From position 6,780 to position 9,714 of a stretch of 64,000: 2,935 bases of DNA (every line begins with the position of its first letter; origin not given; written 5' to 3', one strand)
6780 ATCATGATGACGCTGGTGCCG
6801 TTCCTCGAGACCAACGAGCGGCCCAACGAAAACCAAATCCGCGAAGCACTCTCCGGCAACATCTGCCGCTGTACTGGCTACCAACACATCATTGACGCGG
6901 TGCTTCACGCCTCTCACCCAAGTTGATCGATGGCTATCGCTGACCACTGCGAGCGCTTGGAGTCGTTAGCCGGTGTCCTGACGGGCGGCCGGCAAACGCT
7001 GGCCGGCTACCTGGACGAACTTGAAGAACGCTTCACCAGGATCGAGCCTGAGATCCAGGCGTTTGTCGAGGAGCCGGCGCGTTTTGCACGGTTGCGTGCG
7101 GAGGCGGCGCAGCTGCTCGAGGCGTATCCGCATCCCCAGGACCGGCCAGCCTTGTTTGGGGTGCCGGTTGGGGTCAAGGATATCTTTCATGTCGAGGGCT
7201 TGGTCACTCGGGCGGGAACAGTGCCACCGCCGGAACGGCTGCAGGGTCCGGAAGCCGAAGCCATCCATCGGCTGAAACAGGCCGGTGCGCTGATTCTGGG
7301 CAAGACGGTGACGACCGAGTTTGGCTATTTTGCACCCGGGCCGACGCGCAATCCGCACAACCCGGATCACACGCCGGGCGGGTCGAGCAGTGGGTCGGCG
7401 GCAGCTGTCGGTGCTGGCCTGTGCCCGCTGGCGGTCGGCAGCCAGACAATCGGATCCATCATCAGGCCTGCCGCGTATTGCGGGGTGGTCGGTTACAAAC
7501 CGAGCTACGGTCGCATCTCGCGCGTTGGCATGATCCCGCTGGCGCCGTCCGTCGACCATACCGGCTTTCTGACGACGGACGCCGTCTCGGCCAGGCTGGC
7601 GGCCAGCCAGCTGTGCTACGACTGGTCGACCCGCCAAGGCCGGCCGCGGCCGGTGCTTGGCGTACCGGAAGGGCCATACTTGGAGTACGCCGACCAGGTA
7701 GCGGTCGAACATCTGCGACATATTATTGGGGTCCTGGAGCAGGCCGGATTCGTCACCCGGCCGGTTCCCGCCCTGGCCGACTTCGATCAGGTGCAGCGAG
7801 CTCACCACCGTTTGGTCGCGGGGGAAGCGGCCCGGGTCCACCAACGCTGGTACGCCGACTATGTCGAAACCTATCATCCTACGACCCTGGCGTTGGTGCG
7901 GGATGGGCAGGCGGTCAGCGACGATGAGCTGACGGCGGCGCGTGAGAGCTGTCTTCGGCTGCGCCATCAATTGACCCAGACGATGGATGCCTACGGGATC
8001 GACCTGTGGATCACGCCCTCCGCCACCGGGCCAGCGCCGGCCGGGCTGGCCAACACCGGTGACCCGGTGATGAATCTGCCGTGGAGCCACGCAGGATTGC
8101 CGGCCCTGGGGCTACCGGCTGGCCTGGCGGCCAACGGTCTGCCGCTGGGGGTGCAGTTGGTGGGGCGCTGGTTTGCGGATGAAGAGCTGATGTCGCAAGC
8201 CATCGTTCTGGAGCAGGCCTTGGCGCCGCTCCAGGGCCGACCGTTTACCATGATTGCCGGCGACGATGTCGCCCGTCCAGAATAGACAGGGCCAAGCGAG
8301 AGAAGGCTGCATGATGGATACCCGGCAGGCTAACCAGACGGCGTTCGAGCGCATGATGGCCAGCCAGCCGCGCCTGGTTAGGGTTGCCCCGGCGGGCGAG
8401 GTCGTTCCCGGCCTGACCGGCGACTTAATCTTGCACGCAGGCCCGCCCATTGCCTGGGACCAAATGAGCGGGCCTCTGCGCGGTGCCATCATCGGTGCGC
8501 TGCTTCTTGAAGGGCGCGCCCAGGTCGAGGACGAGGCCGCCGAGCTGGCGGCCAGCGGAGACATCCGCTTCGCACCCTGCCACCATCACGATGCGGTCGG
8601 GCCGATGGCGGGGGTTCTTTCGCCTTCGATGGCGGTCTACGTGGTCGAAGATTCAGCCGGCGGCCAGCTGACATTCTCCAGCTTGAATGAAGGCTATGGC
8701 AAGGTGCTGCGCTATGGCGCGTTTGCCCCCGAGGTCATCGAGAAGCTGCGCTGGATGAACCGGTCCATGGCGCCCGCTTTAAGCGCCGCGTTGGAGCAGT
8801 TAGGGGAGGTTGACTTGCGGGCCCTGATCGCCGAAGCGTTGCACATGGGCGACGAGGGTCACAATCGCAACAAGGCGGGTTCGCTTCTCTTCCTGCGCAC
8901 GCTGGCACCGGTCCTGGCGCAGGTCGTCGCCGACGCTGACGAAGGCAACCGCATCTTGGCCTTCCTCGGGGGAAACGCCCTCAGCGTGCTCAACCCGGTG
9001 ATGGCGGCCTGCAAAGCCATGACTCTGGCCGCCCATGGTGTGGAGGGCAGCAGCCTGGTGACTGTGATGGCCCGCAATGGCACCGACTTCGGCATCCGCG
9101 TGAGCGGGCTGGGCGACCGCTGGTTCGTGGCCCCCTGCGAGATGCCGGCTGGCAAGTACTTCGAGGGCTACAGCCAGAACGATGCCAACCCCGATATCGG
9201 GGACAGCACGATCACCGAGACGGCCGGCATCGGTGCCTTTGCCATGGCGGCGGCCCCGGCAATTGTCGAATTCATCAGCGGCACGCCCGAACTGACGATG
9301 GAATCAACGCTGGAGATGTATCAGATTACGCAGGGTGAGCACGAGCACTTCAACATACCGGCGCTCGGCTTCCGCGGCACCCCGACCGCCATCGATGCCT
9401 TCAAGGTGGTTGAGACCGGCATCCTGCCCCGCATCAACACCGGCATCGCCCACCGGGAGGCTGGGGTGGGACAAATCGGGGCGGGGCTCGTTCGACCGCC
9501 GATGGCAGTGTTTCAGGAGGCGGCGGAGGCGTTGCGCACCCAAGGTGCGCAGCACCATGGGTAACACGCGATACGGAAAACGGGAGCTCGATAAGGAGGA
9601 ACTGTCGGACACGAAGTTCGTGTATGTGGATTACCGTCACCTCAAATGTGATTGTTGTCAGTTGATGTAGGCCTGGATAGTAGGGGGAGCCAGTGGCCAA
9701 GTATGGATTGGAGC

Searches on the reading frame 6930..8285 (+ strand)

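Call 26: search_protein_families(library=pfam, proteins=[window:6930-8285:+], max_evalue=0.00001)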
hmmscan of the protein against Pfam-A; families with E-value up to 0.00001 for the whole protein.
window:6930-8285:+ (451 aa): 1 family
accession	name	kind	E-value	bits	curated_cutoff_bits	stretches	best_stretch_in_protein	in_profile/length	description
PF01425.27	Amidase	-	3e-67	228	27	1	33-420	8-444/445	Amidase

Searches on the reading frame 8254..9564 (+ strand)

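Call 26: search_protein_families(library=pfam, proteins=[window:8254-9564:+], max_evalue=0.00001)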
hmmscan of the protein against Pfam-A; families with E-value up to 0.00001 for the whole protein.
window:8254-9564:+ (436 aa): 1 family
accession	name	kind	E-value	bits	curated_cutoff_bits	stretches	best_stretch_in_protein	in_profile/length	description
PF06545.17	AllG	-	4.7e-93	311.1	27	1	104-318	1-215/215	Oxamate carbamoyltransferase subunit AllG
